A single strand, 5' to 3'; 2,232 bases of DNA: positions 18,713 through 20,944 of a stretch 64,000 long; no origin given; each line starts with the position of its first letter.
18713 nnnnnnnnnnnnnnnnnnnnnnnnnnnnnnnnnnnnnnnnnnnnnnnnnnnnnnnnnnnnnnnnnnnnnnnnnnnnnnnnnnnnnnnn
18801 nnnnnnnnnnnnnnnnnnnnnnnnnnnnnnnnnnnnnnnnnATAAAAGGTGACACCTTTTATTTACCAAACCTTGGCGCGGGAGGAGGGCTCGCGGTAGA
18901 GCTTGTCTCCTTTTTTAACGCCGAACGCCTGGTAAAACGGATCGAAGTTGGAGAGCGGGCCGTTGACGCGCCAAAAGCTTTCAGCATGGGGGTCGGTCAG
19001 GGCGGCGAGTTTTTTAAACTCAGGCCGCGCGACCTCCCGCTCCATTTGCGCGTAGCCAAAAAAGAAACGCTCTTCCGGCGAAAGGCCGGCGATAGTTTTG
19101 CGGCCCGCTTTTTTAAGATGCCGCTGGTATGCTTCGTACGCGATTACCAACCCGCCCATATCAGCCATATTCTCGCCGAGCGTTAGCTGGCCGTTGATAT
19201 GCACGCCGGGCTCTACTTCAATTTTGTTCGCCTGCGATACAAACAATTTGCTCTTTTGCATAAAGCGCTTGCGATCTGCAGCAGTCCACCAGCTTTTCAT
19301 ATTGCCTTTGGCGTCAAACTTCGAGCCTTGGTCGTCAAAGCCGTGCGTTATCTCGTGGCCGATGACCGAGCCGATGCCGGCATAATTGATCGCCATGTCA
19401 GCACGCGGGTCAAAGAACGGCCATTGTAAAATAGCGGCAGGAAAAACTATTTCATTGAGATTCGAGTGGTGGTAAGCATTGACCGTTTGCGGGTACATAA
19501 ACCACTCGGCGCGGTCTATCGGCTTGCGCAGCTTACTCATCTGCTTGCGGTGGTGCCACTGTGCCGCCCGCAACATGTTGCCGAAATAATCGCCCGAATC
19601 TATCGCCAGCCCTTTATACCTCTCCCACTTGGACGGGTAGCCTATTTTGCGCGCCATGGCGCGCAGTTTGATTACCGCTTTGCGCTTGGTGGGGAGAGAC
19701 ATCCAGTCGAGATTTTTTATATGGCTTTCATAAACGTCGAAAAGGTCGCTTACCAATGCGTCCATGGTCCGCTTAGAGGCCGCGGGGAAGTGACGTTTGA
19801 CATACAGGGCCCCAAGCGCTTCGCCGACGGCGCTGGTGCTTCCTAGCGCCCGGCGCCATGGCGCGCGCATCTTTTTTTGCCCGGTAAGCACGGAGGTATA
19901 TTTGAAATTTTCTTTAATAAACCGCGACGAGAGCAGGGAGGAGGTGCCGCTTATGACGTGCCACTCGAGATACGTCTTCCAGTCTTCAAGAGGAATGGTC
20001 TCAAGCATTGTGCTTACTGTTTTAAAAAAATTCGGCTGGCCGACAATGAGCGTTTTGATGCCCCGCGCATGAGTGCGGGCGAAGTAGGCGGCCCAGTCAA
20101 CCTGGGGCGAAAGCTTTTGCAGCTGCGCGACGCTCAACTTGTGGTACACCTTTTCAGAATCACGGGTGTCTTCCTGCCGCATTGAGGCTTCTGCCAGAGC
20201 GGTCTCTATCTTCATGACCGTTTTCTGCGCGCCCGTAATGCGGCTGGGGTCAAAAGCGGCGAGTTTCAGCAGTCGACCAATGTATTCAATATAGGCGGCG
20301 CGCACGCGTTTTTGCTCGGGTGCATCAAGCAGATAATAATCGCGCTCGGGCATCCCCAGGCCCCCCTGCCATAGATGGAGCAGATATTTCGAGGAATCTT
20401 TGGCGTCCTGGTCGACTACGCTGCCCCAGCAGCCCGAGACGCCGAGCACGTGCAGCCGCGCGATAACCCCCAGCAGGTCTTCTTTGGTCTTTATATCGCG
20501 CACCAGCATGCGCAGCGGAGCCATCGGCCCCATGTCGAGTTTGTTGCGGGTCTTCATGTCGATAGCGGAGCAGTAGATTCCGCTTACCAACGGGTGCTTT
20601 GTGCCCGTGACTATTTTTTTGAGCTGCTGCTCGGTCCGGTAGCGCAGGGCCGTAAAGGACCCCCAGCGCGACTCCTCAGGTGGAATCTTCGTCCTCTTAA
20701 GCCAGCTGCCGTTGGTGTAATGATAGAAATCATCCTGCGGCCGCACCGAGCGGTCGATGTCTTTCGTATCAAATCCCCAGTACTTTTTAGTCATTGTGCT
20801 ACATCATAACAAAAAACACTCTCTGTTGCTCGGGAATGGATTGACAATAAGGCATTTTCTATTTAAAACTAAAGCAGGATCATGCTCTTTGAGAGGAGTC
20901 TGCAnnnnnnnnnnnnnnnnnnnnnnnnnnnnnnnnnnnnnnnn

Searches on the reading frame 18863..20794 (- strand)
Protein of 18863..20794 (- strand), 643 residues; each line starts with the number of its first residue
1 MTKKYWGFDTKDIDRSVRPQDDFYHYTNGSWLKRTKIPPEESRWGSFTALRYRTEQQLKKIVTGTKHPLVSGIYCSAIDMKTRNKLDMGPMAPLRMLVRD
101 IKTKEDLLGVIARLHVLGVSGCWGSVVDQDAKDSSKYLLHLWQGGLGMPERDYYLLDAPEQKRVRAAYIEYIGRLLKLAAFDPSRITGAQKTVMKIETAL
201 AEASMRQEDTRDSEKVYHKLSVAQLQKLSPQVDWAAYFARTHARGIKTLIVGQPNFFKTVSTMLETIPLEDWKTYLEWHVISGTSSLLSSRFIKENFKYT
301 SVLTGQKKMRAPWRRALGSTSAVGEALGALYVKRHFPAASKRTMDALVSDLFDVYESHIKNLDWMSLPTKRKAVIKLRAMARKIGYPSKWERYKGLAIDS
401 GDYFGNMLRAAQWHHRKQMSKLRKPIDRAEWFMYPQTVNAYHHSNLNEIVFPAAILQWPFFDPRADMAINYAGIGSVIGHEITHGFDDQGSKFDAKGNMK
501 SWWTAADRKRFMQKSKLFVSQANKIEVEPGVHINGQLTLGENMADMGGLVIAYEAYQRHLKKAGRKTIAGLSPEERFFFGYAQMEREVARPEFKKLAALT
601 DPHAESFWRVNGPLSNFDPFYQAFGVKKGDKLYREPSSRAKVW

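Call 58: search_protein_families(library=pfam, proteins=[window:18863-20794:-], max_evalue=0.001)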
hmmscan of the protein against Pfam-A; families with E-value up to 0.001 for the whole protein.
window:18863-20794:- (643 aa): 2 families
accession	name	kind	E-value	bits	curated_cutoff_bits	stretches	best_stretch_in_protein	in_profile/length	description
PF05649.18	Peptidase_M13_N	-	4.2e-107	359.3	32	1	19-387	1-381/381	Peptidase family M13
PF01431.27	Peptidase_M13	-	2e-63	214.2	24.5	1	439-639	1-204/205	Peptidase family M13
